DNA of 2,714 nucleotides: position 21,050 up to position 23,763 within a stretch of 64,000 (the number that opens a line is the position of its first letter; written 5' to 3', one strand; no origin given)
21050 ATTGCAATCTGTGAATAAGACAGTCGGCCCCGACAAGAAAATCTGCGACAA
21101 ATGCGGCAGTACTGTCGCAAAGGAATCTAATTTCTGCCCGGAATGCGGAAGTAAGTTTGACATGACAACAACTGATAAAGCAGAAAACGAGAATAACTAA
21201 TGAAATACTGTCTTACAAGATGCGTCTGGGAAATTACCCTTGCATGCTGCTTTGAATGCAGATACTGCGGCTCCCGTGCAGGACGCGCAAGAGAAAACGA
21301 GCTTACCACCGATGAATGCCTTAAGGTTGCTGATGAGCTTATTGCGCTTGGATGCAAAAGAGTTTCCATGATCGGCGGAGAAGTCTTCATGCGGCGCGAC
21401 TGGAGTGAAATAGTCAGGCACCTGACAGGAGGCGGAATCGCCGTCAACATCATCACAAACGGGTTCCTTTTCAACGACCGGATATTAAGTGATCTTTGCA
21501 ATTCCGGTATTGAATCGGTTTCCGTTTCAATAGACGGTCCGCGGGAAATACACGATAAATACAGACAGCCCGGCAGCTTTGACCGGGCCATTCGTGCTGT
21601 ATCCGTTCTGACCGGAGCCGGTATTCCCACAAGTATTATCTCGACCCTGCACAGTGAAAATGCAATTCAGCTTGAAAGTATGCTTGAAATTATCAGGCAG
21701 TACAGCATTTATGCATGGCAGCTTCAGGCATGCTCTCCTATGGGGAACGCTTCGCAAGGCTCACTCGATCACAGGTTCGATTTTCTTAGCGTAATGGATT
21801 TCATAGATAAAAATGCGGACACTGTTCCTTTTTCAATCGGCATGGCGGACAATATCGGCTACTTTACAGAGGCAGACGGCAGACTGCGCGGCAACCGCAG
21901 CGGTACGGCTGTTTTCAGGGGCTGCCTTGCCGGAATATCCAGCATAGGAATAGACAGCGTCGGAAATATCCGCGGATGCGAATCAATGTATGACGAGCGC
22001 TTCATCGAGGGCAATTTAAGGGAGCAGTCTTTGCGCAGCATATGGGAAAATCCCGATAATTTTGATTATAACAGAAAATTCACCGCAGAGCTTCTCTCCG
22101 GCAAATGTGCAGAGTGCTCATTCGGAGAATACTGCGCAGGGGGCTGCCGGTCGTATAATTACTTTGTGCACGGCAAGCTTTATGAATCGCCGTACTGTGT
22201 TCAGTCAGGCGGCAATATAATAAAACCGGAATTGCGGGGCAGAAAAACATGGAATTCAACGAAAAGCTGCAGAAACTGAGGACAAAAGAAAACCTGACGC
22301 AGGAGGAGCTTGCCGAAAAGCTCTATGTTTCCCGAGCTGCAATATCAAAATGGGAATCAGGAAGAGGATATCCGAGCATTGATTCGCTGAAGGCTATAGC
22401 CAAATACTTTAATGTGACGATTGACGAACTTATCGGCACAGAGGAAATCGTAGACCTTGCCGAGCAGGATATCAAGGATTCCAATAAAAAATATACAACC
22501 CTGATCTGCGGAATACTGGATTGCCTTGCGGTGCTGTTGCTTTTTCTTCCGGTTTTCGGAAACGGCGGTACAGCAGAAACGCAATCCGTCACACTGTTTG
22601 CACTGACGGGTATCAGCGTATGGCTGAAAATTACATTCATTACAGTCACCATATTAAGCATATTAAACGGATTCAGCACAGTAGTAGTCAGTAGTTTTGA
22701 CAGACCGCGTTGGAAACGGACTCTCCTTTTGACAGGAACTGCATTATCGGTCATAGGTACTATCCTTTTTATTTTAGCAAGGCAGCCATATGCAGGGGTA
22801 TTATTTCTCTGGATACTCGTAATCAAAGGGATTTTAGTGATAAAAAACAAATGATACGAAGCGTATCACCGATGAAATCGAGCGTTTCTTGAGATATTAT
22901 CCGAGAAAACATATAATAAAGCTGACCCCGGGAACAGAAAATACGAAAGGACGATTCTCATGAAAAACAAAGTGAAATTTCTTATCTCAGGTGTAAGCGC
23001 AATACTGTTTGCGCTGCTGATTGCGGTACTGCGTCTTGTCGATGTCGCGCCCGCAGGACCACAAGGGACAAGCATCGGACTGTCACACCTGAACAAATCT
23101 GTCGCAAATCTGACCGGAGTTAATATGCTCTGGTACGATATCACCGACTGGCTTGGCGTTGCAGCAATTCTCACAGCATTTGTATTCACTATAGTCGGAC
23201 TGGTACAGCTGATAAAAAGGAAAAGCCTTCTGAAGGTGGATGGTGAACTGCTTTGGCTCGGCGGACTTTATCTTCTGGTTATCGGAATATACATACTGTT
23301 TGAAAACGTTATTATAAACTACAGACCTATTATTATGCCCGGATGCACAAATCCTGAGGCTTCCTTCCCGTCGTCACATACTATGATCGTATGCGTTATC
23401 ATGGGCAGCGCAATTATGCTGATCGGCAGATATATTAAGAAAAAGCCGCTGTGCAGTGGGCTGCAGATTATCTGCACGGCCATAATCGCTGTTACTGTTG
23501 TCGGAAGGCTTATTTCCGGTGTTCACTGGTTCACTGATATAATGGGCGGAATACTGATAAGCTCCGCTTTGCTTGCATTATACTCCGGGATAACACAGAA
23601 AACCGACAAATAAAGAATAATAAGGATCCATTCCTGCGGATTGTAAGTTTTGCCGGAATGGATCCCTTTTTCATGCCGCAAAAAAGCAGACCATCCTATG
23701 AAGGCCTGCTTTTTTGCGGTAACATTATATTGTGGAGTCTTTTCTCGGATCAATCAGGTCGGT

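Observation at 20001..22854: Unclassified cassette: S51 peptidase, Cys-motif/YAGPQ protein, stand-alone radical SAM/SPASM enzyme, membrane XRE regulator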

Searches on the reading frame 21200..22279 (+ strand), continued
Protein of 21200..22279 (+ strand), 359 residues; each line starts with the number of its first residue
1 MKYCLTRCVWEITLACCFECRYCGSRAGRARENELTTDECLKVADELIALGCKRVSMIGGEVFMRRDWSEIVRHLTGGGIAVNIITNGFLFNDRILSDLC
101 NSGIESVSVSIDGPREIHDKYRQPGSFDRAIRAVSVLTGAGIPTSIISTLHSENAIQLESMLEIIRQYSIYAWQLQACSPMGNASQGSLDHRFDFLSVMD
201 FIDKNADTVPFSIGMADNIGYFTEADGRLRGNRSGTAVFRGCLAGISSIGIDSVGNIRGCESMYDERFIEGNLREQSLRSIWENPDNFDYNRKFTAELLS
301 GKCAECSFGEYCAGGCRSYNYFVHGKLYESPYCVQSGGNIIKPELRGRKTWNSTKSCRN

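Call 93: get_annotated_region(hit=H22, flank=300)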
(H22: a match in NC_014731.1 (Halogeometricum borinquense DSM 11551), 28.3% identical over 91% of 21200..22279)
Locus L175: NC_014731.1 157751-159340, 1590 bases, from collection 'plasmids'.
description: Halogeometricum borinquense DSM 11551 plasmid pHBOR02, complete sequence
organism: Halogeometricum borinquense DSM 11551 (NCBI taxid 469382)
taxonomy: Archaea; Euryarchaeota; Halobacteria; Halobacteriales; Haloferacaceae; Halogeometricum; Halogeometricum borinquense; Halogeometricum borinquense DSM 11551
host: -; source: -; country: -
typing (MOB-suite, as given by PLSDB): non-mobilizable
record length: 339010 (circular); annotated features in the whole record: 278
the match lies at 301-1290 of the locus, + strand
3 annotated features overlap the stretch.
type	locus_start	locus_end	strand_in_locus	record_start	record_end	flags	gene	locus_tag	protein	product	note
CDS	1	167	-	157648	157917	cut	-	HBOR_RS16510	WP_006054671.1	DUF2249 domain-containing protein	-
CDS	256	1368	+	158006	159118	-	-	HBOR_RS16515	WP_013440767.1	TIGR04053 family radical SAM/SPASM domain-containing protein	-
CDS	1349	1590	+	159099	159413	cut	-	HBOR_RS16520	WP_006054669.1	glutamyl-tRNAGlu reductase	-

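Call 94: get_annotated_region(hit=H25, flank=1500)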
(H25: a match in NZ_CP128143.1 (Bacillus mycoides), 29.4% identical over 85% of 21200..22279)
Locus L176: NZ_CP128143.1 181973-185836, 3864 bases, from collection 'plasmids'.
description: Bacillus mycoides strain SIN3.2 plasmid unnamed1, complete sequence
organism: Bacillus mycoides (NCBI taxid 1405)
taxonomy: Bacteria; Bacillota; Bacilli; Bacillales; Bacillaceae; Bacillus; Bacillus mycoides
host: -; source: bacterial isolate,field soil; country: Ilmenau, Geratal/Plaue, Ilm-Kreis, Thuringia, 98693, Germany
typing (MOB-suite, as given by PLSDB): mobilizable; relaxase MOBP
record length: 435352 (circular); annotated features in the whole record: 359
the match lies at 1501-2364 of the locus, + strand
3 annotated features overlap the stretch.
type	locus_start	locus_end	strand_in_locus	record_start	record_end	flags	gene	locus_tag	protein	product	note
CDS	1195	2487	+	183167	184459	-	-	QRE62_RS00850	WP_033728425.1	radical SAM/SPASM domain-containing protein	-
CDS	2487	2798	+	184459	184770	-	-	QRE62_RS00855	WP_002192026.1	PqqD family protein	-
CDS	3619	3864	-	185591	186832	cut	-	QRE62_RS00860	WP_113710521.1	MFS transporter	GO:0055085 - transmembrane transport [Evidence IEA]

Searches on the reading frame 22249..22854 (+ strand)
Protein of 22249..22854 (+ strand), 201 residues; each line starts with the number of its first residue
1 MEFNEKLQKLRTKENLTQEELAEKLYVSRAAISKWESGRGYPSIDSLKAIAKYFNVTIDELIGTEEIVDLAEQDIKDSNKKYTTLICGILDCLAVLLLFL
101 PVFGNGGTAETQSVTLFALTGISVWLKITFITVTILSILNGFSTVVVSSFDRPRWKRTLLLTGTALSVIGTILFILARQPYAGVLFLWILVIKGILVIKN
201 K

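Call 3: search_protein_families(library=pfam, proteins=[window:22249-22854:+], max_evalue=0.01)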
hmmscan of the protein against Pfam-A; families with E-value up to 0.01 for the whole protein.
window:22249-22854:+ (201 aa): 8 families
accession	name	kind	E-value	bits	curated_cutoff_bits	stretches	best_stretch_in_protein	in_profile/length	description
PF01381.28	HTH_3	-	3.8e-19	68.9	23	1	7-61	1-55/55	Helix-turn-helix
PF12844.13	HTH_19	-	1.2e-12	47.9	30.2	1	5-63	2-60/64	Helix-turn-helix domain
PF13560.12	HTH_31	-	5.5e-10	39.9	27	1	6-60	5-60/64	Helix-turn-helix domain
PF13443.12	HTH_26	-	3.4e-09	37.3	22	1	6-65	1-61/63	Cro/C1-type HTH DNA-binding domain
PF08279.18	HTH_11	-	1.7e-05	25.1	25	1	6-34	5-34/55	HTH domain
PF07022.19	Phage_CI_repr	-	0.00052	20.7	22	1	17-65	14-61/65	Bacteriophage CI repressor helix-turn-helix domain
PF01047.28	MarR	-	0.00068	19.9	24.6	1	7-35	9-37/59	MarR family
PF04545.22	Sigma70_r4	-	0.0056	16.6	24.1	0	10-34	15-39/50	Sigma-70, region 4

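Call 4: search_protein_families(library=ncbifam, proteins=[window:22249-22854:+], max_evalue=0.01)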
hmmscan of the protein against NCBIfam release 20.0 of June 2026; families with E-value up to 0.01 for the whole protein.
window:22249-22854:+ (201 aa): 18 families
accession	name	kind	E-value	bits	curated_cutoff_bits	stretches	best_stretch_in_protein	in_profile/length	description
NF041951.1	phage_RstR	subfamily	9e-20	71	80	1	1-70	1-70/108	RstR family transcriptional repressor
NF047948.1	male_kill_WMK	equivalog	1.1e-08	34.9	300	1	5-82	165-242/300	WO male-killing family protein Wmk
NF003162.0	PRK04140.1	equivalog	6.2e-08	32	263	1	5-91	129-212/317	transcriptional regulator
TIGR00270.2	TIGR00270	equivalog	6.8e-08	32.5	110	1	2-66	75-139/159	multiprotein bridging factor aMBF1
NF041575.1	antitoxPezA_Strep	equivalog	1.2e-07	31.8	290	1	5-70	4-69/158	type II toxin-antitoxin system antitoxin PezA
NF006015.0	PRK08154.1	subfamily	2.7e-07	30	204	1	3-66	31-94/314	anaerobic benzoate catabolism transcriptional regulator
NF052239.1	antitox_spr1629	equivalog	4.9e-07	29.2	335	1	4-63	4-63/377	spr1629 family repressor/antitoxin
TIGR03070.1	couple_hipB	subfamily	7.8e-07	29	71.65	1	6-57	6-57/58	type II toxin-antitoxin system Y4mF family antitoxin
NF047542.1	telomere_Tap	equivalog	5.4e-06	25.4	600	1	8-55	23-70/695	telomere-associated protein Tap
TIGR03830.1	CxxCG_CxxCG_HTH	subfamily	9.6e-06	25.4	61.8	1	5-43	68-106/127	type II TA system antitoxin MqsA family protein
NF007257.0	PRK09706.1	subfamily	1.8e-05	24.5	101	1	3-56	6-59/135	transcriptional repressor DicA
NF010465.0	PRK13890.1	equivalog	1.9e-05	24.7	96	1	8-81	11-83/121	conjugal transfer protein TrbA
NF007408.0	PRK09943.1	equivalog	4.9e-05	23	211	1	5-70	10-75/185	HTH-type transcriptional regulator PuuR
NF007271.0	PRK09726.1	equivalog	0.00021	21.2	79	1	5-52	15-62/88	type II toxin-antitoxin system antitoxin HipB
NF058600.1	TransRegSco1979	equivalog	0.00031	19.9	350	1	4-73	10-77/280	Sco1979 family transcriptional regulator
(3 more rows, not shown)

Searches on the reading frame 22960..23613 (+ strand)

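Call 3: search_protein_families(library=pfam, proteins=[window:22960-23613:+], max_evalue=0.01)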
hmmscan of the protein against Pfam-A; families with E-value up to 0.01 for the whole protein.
window:22960-23613:+ (217 aa): 3 families
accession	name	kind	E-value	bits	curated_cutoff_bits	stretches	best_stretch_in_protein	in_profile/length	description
PF01569.27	PAP2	-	7.4e-13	48.8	27.2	1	130-213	43-126/130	PAP2 superfamily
PF14378.12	PAP2_3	-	2.2e-05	24.8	27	1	123-205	114-188/190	PAP2 superfamily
PF14360.12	PAP2_C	-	0.0056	17.7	27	1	138-208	8-72/74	PAP2 superfamily C-terminal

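Call 4: search_protein_families(library=ncbifam, proteins=[window:22960-23613:+], max_evalue=0.01)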
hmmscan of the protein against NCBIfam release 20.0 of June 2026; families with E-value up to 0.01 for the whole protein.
window:22960-23613:+ (217 aa): 3 families
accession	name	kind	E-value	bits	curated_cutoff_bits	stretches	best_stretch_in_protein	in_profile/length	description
NF007975.0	PRK10699.1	equivalog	8.9e-07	28.6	261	1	135-214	158-232/254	phosphatidylglycerophosphatase B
NF047884.1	UdeprDiPSep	equivalog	3.5e-05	23.8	250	1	131-206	114-181/188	undecaprenyl-diphosphatase SepP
NF008813.0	PRK11837.1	equivalog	0.00022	21.2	229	1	131-201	100-161/202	undecaprenyl-diphosphate phosphatase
